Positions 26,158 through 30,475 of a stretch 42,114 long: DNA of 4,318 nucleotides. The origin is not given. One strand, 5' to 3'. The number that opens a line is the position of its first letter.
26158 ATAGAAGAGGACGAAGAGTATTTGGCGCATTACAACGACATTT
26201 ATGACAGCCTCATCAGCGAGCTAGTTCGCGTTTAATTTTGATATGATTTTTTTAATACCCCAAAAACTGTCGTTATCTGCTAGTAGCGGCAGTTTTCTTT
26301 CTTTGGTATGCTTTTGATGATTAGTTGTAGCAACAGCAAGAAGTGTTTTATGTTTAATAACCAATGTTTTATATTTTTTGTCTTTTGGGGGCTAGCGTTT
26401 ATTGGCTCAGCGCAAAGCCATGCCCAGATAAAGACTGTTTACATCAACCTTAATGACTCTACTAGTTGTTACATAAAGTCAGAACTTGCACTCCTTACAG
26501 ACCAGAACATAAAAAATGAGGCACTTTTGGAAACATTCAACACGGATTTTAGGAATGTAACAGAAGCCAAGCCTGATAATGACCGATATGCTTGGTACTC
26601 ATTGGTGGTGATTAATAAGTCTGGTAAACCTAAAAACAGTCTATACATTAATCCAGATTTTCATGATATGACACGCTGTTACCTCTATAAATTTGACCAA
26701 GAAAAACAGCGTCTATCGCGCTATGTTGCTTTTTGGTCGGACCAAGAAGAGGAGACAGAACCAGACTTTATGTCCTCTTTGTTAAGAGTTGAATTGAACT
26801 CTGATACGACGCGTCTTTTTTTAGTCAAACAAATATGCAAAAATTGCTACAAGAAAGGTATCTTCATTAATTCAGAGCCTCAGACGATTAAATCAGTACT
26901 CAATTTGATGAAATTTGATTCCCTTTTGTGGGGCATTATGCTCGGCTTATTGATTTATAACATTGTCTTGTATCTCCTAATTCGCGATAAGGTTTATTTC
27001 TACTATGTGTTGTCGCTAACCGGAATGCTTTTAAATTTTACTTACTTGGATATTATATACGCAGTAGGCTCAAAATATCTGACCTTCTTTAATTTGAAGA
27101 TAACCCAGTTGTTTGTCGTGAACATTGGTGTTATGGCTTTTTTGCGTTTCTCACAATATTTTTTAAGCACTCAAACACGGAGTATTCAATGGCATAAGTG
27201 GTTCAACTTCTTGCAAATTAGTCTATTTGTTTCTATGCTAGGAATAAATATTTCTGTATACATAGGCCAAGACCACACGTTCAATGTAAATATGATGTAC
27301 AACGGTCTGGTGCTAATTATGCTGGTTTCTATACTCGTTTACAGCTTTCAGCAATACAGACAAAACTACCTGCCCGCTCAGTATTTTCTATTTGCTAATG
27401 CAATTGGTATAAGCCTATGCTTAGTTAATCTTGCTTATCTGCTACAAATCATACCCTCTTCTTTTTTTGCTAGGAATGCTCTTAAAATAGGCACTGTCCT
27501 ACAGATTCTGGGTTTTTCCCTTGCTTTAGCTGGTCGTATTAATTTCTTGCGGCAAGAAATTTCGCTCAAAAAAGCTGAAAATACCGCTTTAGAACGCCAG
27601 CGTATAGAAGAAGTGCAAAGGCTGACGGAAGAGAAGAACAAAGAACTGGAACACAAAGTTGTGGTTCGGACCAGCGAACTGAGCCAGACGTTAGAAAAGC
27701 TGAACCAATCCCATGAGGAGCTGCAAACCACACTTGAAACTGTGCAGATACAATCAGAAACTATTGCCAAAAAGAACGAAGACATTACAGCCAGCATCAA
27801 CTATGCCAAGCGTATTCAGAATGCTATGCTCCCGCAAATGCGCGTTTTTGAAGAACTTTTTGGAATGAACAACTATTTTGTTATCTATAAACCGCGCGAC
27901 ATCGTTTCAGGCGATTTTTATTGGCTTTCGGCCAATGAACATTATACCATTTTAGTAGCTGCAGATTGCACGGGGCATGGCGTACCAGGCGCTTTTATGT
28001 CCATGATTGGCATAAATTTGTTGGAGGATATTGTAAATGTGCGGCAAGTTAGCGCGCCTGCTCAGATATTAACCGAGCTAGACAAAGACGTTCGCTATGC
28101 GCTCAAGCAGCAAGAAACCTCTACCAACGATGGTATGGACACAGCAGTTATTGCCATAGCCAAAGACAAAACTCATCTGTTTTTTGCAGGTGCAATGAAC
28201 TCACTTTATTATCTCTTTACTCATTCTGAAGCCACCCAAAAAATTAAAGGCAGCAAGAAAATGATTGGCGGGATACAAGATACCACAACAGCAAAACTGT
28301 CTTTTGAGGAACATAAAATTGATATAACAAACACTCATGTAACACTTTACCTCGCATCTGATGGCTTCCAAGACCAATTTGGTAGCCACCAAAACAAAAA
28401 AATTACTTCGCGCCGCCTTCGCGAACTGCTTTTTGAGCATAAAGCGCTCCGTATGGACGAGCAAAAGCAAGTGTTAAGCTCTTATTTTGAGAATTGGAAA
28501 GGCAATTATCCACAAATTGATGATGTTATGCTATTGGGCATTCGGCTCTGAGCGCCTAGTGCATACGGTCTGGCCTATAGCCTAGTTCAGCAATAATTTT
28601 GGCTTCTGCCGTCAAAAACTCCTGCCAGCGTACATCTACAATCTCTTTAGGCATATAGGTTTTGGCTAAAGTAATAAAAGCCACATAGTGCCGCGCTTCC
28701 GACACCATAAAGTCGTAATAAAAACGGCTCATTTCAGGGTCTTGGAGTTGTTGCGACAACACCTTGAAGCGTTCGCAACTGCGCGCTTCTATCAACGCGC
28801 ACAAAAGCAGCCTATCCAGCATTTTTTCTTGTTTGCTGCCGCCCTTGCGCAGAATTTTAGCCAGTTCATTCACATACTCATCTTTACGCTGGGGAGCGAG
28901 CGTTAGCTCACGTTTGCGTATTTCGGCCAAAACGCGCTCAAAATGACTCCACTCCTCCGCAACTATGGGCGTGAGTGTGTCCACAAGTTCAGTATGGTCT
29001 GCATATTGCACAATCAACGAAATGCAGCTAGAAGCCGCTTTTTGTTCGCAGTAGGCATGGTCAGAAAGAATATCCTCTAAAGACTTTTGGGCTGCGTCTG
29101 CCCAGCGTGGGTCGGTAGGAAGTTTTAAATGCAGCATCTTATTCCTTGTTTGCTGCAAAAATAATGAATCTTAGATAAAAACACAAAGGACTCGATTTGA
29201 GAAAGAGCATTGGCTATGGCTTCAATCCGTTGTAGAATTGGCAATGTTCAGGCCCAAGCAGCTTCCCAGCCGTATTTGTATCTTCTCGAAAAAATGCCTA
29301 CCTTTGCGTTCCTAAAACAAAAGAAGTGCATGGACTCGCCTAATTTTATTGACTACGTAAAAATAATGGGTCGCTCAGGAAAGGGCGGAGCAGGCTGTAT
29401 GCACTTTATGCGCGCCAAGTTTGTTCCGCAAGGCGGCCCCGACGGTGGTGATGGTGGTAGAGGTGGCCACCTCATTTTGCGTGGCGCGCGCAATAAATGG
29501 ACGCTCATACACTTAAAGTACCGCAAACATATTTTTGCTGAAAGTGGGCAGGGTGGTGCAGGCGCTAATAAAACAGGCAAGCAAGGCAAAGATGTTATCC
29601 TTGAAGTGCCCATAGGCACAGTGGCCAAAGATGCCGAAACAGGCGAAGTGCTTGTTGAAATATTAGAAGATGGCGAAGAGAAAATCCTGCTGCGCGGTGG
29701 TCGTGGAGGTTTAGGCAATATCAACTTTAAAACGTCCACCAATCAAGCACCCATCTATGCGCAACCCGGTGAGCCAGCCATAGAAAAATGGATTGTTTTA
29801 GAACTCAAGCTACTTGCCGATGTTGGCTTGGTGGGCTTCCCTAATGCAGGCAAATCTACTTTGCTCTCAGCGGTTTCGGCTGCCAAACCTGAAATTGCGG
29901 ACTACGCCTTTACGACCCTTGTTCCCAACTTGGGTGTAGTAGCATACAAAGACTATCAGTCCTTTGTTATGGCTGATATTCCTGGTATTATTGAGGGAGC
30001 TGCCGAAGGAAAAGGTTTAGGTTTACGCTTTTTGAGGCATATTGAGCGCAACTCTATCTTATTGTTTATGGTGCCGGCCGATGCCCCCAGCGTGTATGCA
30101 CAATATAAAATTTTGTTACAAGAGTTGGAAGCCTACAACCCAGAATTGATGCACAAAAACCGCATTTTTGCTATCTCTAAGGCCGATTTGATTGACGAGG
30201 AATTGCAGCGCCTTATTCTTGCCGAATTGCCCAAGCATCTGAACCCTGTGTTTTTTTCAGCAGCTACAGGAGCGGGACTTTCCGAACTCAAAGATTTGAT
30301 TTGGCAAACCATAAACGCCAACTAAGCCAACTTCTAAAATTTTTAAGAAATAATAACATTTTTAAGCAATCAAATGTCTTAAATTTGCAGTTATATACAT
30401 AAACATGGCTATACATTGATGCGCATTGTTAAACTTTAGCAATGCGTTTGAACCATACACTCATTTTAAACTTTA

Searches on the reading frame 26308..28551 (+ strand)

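Call 37: search_protein_families(library=pfam, proteins=[window:26308-28551:+], max_evalue=0.001)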
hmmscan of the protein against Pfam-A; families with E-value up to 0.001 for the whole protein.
window:26308-28551:+ (747 aa): 2 families
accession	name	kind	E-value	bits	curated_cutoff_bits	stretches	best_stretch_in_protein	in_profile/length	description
PF07695.17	7TMR-DISM_7TM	-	1.6e-24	87.4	29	1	203-409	4-204/205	7TM diverse intracellular signalling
PF07228.17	SpoIIE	-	5.3e-14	53.1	25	1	544-746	2-190/192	Stage II sporulation protein E (SpoIIE)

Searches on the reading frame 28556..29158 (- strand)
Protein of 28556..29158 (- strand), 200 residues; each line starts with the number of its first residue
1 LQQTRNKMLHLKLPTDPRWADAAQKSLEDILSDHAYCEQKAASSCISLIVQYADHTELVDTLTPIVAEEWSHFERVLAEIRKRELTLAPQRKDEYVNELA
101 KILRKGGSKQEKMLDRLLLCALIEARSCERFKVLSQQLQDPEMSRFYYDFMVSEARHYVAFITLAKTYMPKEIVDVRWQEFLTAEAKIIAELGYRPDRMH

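Call 37: search_protein_families(library=pfam, proteins=[window:28556-29158:-], max_evalue=0.001)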
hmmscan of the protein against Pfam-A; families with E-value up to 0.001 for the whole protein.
window:28556-29158:- (200 aa): 1 family
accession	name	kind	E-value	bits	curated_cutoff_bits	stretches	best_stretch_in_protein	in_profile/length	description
PF06175.17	MiaE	-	6e-48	163.7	27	1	6-193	5-192/199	tRNA-(MS[2]IO[6]A)-hydroxylase (MiaE)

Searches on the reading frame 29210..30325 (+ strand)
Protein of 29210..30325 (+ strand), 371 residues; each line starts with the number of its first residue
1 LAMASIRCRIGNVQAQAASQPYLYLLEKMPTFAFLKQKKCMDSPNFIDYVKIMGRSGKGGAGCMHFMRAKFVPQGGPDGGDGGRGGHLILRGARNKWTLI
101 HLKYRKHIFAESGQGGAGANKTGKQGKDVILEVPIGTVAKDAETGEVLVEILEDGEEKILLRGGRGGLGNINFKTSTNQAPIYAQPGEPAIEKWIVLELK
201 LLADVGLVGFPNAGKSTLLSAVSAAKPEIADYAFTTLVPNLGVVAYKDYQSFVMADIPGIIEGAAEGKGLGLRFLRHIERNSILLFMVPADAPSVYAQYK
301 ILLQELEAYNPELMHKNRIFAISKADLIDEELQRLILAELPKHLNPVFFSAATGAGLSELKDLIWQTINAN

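Call 37: search_protein_families(library=pfam, proteins=[window:29210-30325:+], max_evalue=0.001)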
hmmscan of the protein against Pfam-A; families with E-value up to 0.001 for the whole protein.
window:29210-30325:+ (371 aa): 3 families
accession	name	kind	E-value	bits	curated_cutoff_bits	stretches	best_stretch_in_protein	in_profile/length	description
PF01018.28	GTP1_OBG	-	7.6e-57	191.7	27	1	47-201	1-155/155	GTP1/OBG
PF01926.29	MMR_HSR1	-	8e-23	81.2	21.9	1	204-324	1-113/113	50S ribosome-binding GTPase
PF02421.24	FeoB_N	-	5.1e-09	36.3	27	1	205-362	3-154/156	Ferrous iron transport protein B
